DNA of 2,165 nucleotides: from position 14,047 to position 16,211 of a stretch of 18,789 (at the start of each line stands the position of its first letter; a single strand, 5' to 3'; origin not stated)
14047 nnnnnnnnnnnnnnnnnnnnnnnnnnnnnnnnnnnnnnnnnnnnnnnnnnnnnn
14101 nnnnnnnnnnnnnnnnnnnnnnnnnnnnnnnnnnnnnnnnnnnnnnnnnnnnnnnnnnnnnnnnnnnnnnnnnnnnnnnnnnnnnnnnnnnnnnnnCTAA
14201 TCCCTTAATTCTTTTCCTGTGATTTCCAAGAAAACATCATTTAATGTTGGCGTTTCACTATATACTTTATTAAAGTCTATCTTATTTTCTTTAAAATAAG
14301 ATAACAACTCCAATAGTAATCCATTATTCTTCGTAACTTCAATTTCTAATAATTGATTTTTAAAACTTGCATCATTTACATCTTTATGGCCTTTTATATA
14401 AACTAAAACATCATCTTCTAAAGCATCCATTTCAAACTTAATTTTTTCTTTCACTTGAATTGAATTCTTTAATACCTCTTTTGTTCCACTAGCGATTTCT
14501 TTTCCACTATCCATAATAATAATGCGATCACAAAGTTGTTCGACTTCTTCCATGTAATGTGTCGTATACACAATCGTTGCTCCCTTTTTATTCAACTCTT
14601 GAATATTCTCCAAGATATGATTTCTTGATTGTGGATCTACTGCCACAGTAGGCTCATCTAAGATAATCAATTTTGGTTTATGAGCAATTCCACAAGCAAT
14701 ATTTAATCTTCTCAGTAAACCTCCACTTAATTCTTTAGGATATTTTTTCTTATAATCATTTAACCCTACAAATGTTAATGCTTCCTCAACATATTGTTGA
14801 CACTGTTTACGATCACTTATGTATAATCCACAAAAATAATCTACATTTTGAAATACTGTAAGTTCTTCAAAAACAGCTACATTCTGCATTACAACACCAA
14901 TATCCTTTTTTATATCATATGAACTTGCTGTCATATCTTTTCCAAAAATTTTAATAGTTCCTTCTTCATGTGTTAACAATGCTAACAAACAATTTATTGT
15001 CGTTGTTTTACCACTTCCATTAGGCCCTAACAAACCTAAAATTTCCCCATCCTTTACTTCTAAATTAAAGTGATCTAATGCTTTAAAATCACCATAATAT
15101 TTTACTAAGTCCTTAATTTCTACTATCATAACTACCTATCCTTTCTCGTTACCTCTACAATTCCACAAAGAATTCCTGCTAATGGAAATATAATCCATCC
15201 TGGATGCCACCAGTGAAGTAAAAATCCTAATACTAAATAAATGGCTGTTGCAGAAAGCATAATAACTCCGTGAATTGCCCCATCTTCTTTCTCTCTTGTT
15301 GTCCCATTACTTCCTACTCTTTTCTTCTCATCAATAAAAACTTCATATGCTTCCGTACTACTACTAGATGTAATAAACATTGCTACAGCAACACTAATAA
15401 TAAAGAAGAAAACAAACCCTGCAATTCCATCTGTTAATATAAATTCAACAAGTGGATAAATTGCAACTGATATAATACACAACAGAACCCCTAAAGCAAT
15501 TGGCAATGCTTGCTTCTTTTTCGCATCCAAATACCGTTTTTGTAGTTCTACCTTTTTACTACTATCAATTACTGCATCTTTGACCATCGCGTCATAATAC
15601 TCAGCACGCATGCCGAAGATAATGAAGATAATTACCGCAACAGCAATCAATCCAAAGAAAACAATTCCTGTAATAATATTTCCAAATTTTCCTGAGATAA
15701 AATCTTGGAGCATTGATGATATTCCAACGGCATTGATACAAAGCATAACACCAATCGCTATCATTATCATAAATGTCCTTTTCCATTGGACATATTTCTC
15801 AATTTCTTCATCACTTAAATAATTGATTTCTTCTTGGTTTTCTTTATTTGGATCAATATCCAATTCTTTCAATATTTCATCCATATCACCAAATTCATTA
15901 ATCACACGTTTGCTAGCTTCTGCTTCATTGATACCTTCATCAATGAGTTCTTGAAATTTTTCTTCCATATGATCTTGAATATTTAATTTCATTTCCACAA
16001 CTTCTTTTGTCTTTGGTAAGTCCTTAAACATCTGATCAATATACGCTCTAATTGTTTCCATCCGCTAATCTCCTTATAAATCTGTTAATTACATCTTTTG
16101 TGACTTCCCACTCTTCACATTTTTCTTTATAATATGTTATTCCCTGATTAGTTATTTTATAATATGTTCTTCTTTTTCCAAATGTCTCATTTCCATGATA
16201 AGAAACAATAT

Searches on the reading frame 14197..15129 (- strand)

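Call 10: search_protein_families(library=pfam, proteins=[window:14197-15129:-], max_evalue=0.001)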
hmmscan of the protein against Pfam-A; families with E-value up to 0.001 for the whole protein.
window:14197-15129:- (310 aa): 8 families
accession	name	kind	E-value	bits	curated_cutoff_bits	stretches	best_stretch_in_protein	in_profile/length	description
PF00005.33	ABC_tran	-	8.7e-34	117.5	25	1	18-161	1-136/137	ABC transporter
PF13304.12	AAA_21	-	2.4e-11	44.7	27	1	118-191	222-298/304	AAA domain, putative AbiEii toxin, Type IV TA system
PF13476.12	AAA_23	-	1.1e-05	26.6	27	1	15-169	7-142/201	AAA domain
PF02463.25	SMC_N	-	4.4e-05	23.5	40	0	15-198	10-204/220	RecF/RecN/SMC N terminal domain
PF13732.12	DrrA1-3_C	-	6.1e-05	24.1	27.4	1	216-303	2-80/81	ATP-binding protein DrrA1-3-like, C-terminal domain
PF13604.12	AAA_30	-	9.5e-05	22.6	27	1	30-178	20-114/191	AAA domain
PF13175.12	AAA_15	-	0.00024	21.3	32.1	0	15-115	11-116/374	AAA ATPase domain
PF13555.12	AAA_29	-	0.00093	19.3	27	0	21-55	17-49/61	P-loop containing region of AAA domain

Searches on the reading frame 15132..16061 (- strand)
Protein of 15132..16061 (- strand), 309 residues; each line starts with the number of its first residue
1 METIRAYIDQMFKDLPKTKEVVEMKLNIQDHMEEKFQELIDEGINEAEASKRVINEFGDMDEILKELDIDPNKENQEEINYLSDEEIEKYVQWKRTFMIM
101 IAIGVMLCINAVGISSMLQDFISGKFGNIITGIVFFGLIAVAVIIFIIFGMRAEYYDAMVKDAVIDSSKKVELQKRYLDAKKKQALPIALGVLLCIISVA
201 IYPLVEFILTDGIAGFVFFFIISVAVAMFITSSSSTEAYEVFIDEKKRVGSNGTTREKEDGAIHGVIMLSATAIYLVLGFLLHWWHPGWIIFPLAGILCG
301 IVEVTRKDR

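Call 10: search_protein_families(library=pfam, proteins=[window:15132-16061:-], max_evalue=0.001)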
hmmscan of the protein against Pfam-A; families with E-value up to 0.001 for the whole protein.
window:15132-16061:- (309 aa): 1 family
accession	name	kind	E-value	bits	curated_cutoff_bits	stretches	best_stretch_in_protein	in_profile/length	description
PF20990.2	DUF2207_C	-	4.9e-06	26.9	33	0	60-153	107-189/247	Predicted membrane protein (DUF2207) C-terminal domain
